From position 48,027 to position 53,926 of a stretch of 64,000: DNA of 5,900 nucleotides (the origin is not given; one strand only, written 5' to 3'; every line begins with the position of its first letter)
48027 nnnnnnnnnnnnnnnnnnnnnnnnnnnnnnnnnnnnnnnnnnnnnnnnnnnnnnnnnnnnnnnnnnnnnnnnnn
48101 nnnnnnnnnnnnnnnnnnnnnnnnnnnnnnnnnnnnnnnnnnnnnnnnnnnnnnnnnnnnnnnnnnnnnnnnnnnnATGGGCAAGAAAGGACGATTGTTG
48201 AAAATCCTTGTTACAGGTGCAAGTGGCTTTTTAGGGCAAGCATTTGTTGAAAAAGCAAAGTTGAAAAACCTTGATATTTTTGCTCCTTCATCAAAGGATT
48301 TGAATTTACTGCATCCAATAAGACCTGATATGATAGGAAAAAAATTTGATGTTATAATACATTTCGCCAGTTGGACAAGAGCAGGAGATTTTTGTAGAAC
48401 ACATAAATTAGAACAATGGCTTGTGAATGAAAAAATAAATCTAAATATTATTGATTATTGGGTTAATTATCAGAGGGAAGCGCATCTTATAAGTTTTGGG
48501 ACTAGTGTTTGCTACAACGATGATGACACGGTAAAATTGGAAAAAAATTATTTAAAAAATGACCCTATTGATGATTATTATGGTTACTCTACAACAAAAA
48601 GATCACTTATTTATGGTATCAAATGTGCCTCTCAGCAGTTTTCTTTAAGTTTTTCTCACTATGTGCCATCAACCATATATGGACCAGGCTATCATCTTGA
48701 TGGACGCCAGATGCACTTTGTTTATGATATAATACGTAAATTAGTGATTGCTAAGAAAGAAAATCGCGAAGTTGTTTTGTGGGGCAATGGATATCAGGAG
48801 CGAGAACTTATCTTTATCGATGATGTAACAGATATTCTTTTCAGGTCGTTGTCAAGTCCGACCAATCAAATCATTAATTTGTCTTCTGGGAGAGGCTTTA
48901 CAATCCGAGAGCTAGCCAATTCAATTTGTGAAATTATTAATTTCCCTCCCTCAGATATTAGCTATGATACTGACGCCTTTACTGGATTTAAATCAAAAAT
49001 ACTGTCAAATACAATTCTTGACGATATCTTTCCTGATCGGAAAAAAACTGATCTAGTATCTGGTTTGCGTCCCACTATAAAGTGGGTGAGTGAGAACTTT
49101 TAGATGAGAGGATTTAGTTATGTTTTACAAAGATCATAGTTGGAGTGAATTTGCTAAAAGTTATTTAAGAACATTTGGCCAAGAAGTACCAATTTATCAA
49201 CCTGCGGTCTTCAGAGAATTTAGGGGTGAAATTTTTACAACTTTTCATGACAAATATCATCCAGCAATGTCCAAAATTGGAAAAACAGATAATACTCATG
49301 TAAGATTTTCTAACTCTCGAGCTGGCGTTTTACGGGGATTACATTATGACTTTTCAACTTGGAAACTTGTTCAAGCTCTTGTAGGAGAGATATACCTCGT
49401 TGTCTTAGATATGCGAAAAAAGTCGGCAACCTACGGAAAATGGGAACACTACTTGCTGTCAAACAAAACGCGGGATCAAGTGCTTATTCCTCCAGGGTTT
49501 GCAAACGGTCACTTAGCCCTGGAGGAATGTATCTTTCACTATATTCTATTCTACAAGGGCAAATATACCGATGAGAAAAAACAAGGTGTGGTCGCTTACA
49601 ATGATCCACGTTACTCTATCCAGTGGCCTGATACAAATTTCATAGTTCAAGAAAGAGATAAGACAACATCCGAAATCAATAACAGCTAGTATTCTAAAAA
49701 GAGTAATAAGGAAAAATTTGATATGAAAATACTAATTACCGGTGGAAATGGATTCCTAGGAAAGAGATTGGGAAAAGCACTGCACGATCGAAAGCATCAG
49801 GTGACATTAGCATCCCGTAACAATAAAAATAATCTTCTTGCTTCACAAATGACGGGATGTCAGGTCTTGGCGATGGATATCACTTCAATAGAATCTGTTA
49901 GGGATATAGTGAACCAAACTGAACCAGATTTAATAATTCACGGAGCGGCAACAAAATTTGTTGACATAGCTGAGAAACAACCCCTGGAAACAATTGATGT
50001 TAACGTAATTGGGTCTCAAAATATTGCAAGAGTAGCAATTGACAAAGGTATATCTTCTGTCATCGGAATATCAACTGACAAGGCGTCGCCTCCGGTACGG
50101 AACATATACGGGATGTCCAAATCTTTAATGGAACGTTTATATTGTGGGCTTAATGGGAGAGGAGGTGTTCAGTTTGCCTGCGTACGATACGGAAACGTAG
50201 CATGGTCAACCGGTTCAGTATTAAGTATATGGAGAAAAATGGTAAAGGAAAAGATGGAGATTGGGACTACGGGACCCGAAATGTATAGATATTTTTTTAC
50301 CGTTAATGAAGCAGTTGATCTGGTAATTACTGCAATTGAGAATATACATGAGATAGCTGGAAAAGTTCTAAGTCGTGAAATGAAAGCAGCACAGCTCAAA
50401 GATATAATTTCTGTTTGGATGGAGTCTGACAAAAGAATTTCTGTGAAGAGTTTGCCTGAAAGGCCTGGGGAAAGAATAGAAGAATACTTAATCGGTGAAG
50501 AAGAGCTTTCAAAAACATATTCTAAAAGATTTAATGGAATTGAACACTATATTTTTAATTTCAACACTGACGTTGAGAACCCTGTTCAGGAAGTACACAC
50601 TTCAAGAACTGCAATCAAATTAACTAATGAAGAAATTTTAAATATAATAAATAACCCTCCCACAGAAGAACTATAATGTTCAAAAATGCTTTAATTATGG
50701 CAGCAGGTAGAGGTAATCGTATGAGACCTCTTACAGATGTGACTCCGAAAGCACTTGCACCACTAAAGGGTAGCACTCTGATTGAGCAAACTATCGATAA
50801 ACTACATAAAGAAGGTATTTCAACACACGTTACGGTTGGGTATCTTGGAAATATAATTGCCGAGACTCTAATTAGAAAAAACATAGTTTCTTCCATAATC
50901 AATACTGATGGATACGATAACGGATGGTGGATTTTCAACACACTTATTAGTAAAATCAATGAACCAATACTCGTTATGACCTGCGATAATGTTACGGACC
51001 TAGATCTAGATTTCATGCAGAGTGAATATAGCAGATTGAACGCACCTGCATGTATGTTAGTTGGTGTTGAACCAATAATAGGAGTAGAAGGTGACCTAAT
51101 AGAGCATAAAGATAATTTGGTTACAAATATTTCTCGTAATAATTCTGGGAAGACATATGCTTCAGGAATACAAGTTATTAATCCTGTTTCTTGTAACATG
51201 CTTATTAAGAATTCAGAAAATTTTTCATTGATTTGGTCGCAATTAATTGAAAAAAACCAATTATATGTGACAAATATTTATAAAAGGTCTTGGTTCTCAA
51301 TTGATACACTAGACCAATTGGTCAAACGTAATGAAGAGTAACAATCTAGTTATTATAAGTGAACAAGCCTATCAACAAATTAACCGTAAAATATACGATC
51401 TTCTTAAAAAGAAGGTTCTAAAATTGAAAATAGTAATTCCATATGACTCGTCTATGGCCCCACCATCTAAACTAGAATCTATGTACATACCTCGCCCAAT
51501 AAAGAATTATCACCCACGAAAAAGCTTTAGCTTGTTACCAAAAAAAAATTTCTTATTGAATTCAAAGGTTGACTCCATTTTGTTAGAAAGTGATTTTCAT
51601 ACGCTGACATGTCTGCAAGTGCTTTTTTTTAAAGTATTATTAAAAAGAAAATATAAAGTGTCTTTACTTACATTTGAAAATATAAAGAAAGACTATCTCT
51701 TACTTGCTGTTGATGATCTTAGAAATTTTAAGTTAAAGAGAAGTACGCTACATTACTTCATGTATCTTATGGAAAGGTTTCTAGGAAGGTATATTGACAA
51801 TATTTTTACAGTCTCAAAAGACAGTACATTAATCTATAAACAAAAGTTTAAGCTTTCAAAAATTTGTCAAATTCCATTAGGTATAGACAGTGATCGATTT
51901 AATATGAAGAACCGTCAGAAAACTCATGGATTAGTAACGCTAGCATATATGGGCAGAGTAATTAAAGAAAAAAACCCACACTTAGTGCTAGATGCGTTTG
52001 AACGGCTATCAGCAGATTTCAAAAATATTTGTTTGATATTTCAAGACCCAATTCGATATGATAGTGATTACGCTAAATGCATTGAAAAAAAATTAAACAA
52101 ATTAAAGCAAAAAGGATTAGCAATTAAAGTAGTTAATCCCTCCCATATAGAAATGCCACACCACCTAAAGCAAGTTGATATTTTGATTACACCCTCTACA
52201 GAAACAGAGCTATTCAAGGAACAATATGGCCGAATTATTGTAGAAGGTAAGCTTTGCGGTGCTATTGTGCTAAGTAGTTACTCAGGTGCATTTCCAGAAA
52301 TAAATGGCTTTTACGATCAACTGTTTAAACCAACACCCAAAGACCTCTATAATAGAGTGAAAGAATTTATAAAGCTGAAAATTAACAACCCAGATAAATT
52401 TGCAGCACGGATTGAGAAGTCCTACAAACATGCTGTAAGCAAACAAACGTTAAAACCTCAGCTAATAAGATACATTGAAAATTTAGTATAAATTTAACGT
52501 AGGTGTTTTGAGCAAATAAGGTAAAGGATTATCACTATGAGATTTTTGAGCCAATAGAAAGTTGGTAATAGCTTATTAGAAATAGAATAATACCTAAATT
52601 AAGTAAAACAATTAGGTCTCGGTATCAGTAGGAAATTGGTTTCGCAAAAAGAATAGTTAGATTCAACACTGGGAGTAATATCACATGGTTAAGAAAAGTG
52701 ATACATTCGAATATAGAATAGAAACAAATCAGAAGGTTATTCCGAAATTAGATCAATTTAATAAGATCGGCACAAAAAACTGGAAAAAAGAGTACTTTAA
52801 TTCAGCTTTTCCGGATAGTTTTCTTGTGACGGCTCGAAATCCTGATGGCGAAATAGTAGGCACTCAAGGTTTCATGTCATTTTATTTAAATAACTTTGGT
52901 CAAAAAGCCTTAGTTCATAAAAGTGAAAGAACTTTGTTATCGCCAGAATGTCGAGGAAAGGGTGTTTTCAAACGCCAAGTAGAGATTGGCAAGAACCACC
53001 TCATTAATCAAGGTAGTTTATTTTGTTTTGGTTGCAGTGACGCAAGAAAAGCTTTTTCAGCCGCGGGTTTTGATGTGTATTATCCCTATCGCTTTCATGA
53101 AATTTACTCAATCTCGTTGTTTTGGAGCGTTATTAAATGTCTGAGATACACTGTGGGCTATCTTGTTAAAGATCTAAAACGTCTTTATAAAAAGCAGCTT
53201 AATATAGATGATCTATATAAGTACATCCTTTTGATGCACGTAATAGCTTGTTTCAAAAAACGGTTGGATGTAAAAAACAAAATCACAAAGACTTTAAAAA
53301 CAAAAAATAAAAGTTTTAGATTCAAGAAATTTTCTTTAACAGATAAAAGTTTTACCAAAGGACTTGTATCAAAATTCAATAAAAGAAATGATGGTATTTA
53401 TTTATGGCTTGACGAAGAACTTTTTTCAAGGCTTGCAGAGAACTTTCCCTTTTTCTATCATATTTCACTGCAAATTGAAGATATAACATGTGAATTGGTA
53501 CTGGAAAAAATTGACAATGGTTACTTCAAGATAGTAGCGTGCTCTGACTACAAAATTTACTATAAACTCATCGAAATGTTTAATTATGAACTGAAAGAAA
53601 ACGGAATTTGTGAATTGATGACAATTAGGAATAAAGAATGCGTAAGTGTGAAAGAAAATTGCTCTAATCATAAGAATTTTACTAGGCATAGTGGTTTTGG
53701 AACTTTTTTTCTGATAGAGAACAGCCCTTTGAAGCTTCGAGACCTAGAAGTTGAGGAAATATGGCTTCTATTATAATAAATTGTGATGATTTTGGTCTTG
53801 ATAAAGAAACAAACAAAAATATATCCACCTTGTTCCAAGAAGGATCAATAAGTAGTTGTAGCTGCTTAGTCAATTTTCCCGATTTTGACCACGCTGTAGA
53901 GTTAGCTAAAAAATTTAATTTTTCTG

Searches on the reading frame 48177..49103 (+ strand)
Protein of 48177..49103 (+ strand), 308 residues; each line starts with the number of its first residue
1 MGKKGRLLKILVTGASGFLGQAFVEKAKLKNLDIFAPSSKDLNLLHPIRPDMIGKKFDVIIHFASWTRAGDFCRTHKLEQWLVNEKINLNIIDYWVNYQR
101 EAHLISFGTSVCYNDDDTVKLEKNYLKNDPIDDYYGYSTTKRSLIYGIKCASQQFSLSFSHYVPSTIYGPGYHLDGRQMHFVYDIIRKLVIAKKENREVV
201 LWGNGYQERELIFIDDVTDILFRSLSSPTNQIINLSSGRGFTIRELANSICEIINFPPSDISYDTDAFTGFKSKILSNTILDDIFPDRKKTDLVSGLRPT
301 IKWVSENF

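Call 4: search_protein_families(library=ncbifam, proteins=[window:48177-49103:+], max_evalue=0.00001)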
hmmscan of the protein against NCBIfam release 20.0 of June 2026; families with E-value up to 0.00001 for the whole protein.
window:48177-49103:+ (308 aa): 6 families
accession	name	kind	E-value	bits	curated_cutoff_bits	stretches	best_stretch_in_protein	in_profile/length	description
NF047922.1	GDPFucSynFcl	equivalog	4e-26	92.2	500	1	9-306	4-303/308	GDP-L-fucose synthase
TIGR01181.1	dTDP_gluc_dehyt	equivalog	3.2e-11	42.9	365.1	1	90-307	106-314/321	dTDP-glucose 4,6-dehydratase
NF005998.1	PRK08125.1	equivalog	5.6e-07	28.3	777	1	55-273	381-602/649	bifunctional UDP-4-amino-4-deoxy-L-arabinose formyltransferase/UDP-glucuronic acid oxidase ArnA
TIGR01179.1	galE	equivalog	1.9e-06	27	262.3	0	45-254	59-275/332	UDP-glucose 4-epimerase GalE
TIGR02197.1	heptose_epim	equivalog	2.6e-06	26.8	274.6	0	55-255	65-261/316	ADP-glyceromanno-heptose 6-epimerase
NF008872.0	PRK11908.1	equivalog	9.8e-06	24.8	294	0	55-255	67-272/349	bifunctional UDP-4-keto-pentose/UDP-xylose synthase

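Call 5: search_protein_families(library=pfam, proteins=[window:48177-49103:+], max_evalue=0.001)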
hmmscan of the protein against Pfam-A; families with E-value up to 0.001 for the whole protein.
window:48177-49103:+ (308 aa): 3 families
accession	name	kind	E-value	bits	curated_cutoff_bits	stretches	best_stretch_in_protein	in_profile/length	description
PF01370.27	Epimerase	-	5.4e-28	98.5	20.9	1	10-234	1-238/240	NAD dependent epimerase/dehydratase family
PF04321.23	RmlD_sub_bind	-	1.2e-07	31.6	27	1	9-140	2-128/287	RmlD substrate binding domain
PF16363.11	GDP_Man_Dehyd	-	0.00016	21.7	27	0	101-249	121-261/332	GDP-mannose 4,6 dehydratase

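Call 23: find_encoding_contigs(protein=window:48177-49103:+, flank=10000, max_places=3)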
Protein window:48177-49103:+ (308 aa): no gene with exactly this product is on record in the collection.

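Call 25: search_solved_structures(query=window:48177-49103:+, max_evalue=0.00001)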
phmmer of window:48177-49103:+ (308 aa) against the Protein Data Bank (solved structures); distinct sequences matched with E-value up to 0.00001: 20.
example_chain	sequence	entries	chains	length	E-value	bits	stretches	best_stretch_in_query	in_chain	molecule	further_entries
4e5y_A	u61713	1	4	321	1.2e-23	87.1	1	2-308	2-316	GDP-L-fucose synthase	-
4b8z_A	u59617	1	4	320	2.9e-23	85.9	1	8-308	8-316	GDP-L-FUCOSE SYNTHASE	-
4b8w_A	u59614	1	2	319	2.9e-23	85.9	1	8-308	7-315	GDP-L-FUCOSE SYNTHASE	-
4bkp_A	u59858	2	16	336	3.4e-23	85.7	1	8-308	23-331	GDP-L-FUCOSE SYNTHASE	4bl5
8du0_A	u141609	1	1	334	1.6e-20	76.8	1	9-304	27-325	GDP-L-fucose synthase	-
7ll6_A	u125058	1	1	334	1.9e-20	76.6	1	9-301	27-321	GDP-L-fucose synthase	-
6aqy_A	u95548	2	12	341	4.7e-12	49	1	10-308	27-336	gdp-l-fucose synthetase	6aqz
1bsv_A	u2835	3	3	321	2.1e-11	46.9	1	9-307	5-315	PROTEIN (GDP-FUCOSE SYNTHETASE) | GDP-FUCOSE SYNTHETASE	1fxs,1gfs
1bws_A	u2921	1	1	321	5.5e-11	45.5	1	9-307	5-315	PROTEIN (GDP-4-KETO-6-DEOXY-D-MANNOSE EPIMERASE/REDUCTASE)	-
1e6u_A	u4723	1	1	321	6.1e-11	45.4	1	9-307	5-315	GDP-FUCOSE SYNTHETASE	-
1e7q_A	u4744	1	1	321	1e-10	44.7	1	9-307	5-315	GDP-FUCOSE SYNTHETASE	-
1e7s_A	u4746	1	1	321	1.1e-10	44.6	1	9-307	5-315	GDP-FUCOSE SYNTHETASE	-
1e7r_A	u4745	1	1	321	3e-10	43.1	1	10-307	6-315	GDP-FUCOSE SYNTHETASE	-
8vr2_A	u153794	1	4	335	1.7e-09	40.7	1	153-307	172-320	NAD-dependent epimerase/dehydratase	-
8ewu_A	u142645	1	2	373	2.5e-09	40.1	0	181-303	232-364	GDP-L-fucose synthase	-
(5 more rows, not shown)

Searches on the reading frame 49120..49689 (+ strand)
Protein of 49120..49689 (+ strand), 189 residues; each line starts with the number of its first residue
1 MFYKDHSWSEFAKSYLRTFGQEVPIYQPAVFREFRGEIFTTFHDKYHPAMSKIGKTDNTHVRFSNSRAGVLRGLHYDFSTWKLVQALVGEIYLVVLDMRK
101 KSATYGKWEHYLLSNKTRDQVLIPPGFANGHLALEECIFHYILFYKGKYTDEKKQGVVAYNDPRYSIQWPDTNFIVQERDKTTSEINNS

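Call 4: search_protein_families(library=ncbifam, proteins=[window:49120-49689:+], max_evalue=0.00001)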
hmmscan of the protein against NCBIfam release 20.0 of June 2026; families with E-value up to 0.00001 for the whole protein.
window:49120-49689:+ (189 aa): 1 family
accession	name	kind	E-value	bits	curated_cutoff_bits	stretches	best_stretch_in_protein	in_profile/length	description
TIGR01221.1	rmlC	equivalog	9.6e-32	110.2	155.75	1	21-186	8-172/176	dTDP-4-dehydrorhamnose 3,5-epimerase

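Call 5: search_protein_families(library=pfam, proteins=[window:49120-49689:+], max_evalue=0.001)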
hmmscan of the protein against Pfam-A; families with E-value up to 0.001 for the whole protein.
window:49120-49689:+ (189 aa): 1 family
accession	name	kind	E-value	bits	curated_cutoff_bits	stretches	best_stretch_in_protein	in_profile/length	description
PF00908.23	dTDP_sugar_isom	-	4.5e-35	121.3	27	1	22-186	6-166/168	dTDP-4-dehydrorhamnose 3,5-epimerase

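Call 26: search_solved_structures(query=window:49120-49689:+, max_evalue=0.00001)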
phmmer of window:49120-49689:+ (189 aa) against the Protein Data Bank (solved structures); distinct sequences matched with E-value up to 0.00001: 36.
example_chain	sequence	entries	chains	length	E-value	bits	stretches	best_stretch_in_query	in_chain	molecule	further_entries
7an4_A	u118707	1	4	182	8.7e-36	126.6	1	23-181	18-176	Thymidine diphospho-4-keto-rhamnose 3,5-epimerase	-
7ang_A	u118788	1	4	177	9.8e-36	126.4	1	23-181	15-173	Thymidine diphospho-4-keto-rhamnose 3,5-epimerase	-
8dco_A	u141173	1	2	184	4.1e-35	124.4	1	23-181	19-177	GDP-D-glycero-4-keto-D-lyxo-heptose-3,5-epimerase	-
7m14_A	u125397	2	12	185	6.3e-35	123.8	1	23-181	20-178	Thymidine diphospho-4-keto-rhamnose 3,5-epimerase | GDP-D-glycero-L-gluco-heptose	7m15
8db5_A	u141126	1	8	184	1.5e-34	122.6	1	23-181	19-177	GDP-D-glycero-4-keto-d-lyxo-heptose-3,5-epimerase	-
7ani_A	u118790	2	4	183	8.2e-32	113.6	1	23-182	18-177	Thymidine diphospho-4-keto-rhamnose 3,5-epimerase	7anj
8dcl_A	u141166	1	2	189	8.9e-32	113.5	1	23-182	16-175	GDP-D-glycero-4-keto-D-lyxo-heptose-3-epimerase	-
8dak_A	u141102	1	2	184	3e-30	108.5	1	23-181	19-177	GDP-D-glycero-4-keto-d-lyxo-heptose-3-epimerase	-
7pvi_AAA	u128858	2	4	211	5.4e-22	81.6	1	20-181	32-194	dTDP-4-dehydrorhamnose 3,5-epimerase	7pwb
9uyw_A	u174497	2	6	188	3e-21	79.2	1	15-182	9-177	dTDP-4-dehydrorhamnose 3,5-epimerase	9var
23eg_A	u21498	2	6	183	3.9e-21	78.8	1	21-182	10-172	dTDP-4-dehydrorhamnose 3,5-epimerase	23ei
3ryk_A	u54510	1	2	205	5e-21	78.4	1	16-182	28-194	dTDP-4-dehydrorhamnose 3,5-epimerase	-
1ep0_A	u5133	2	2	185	6.9e-21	78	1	17-182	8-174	DTDP-6-DEOXY-D-XYLO-4-HEXULOSE 3,5-EPIMERASE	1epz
1rtv_A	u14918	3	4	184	7.7e-21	77.8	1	21-181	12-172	dTDP-4-dehydrorhamnose 3,5-epimerase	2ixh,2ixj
23ef_A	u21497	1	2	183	8e-21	77.8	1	21-182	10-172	dTDP-4-dehydrorhamnose 3,5-epimerase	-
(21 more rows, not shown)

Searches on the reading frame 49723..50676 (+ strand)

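Call 16: search_protein_families(library=ncbifam, proteins=[window:49723-50676:+], max_evalue=1e-10)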
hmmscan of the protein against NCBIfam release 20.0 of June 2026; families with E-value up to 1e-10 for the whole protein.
window:49723-50676:+ (317 aa): 7 families
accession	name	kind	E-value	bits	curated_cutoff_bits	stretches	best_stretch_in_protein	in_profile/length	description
TIGR03589.1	PseB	equivalog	6.8e-45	153.4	407.75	1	2-279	6-280/324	UDP-N-acetylglucosamine 4,6-dehydratase (inverting)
TIGR04130.1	FnlA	equivalog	7.4e-31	107.3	730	1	3-262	7-270/337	UDP-N-acetylglucosamine 4,6-dehydratase/5-epimerase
TIGR01214.1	rmlD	equivalog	4.8e-18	65.3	224.05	1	2-119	1-101/285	dTDP-4-dehydrorhamnose reductase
TIGR02622.1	CDP_4_6_dhtase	equivalog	4.4e-13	49.1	278.45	1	2-121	6-132/352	CDP-glucose 4,6-dehydratase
TIGR01179.1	galE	equivalog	6.9e-13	48.1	262.3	1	2-160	1-177/332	UDP-glucose 4-epimerase GalE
TIGR01181.1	dTDP_gluc_dehyt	equivalog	1.7e-11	43.8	365.1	1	2-120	1-127/321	dTDP-glucose 4,6-dehydratase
NF042422.1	oxyalk_red_OleD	equivalog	3e-11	43.3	580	1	1-119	1-111/329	2-alkyl-3-oxoalkanoate reductase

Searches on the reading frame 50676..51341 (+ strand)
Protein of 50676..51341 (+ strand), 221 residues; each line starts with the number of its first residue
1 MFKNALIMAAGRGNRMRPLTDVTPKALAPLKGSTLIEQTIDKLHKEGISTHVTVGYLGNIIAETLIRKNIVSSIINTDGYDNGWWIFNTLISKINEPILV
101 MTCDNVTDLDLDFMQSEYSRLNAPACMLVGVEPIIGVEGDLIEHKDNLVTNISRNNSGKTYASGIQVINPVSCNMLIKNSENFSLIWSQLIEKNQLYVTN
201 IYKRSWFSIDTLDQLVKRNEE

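Call 16: search_protein_families(library=ncbifam, proteins=[window:50676-51341:+], max_evalue=1e-10)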
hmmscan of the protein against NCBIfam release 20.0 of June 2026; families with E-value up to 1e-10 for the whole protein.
window:50676-51341:+ (221 aa): 4 families
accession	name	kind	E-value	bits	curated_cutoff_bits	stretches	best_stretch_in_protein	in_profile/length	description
NF045761.1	NAMPUrTaseMurU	equivalog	1.8e-22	80.3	250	1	5-218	3-223/226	N-acetylmuramate alpha-1-phosphate uridylyltransferase MurU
NF041313.1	UDPGP_AglF_Halo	equivalog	1.5e-13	50.8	400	1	4-129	2-130/234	UTP--glucose-1-phosphate uridylyltransferase AglF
TIGR03992.1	Arch_glmU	subfamily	2.8e-13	49.5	292.1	1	4-109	2-111/393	bifunctional sugar-1-phosphate nucleotidylyltransferase/acetyltransferase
NF045697.1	MurNAcPUrMurU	equivalog_domain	6.3e-13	48.7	370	1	6-200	1-207/229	N-acetylmuramate alpha-1-phosphate uridylyltransferase MurU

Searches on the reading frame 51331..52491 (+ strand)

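Call 17: search_protein_families(library=pfam, proteins=[window:51331-52491:+], max_evalue=0.001)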
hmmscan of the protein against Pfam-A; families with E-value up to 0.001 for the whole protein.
window:51331-52491:+ (386 aa): 2 families
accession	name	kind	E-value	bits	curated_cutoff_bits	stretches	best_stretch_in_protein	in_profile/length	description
PF00534.26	Glycos_transf_1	-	9.4e-14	51.7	26.4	1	193-359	7-167/172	Glycosyl transferases group 1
PF13692.12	Glyco_trans_1_4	-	8.4e-07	29.8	27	1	203-346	3-139/142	Glycosyl transferases group 1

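Call 38: search_protein_families(library=ncbifam, proteins=[window:51331-52491:+], max_evalue=0.01)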
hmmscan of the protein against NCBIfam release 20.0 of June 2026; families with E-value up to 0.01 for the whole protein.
window:51331-52491:+ (386 aa): 5 families
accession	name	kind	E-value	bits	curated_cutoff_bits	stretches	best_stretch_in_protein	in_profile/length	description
NF038298.1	EPS_HpsO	equivalog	7.4e-09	34.9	575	1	140-375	132-374/388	hormogonium polysaccharide biosynthesis glycosyltransferase HpsO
NF041010.1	glycosy_Agl16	equivalog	1.5e-06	27.3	575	1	146-260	125-232/352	glycosylation protein Agl16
NF012028.0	PRK15484.1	subfamily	1.6e-06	27.5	618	1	168-323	153-314/380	lipopolysaccharide N-acetylglucosaminyltransferase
NF053787.1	GlcN_PG_synth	equivalog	0.00028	19.8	480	1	172-354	160-331/361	N-acetylglucosaminyl phosphatidylglycerol synthase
NF038295.1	EPS_HpsP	equivalog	0.01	14.9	550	0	176-313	176-314/388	hormogonium polysaccharide biosynthesis glycosyltransferase HpsP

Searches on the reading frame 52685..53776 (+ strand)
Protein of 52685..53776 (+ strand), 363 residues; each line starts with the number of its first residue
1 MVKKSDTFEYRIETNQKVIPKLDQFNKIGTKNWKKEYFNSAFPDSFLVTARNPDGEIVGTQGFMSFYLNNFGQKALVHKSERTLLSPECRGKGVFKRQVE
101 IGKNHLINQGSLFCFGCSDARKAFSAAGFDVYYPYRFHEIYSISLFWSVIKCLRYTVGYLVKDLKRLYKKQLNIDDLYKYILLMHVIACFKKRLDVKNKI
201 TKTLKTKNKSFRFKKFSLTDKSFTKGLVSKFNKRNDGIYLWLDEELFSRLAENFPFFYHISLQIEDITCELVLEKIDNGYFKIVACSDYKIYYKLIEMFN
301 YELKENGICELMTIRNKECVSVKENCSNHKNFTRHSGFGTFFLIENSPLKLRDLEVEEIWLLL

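Call 17: search_protein_families(library=pfam, proteins=[window:52685-53776:+], max_evalue=0.001)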
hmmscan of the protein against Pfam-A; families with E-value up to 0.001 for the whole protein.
window:52685-53776:+ (363 aa): 0 families

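Call 38: search_protein_families(library=ncbifam, proteins=[window:52685-53776:+], max_evalue=0.01)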
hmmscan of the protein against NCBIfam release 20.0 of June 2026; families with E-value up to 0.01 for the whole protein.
window:52685-53776:+ (363 aa): 0 families

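Call 44: search_protein_families(library=pfam, proteins=[window:52685-53776:+], max_evalue=1)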
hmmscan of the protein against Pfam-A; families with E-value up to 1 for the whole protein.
window:52685-53776:+ (363 aa): 1 family
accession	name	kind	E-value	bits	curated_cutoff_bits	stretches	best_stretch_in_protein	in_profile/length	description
PF17287.7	POTRA_3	-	0.19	11.7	27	1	330-356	10-37/56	POTRA domain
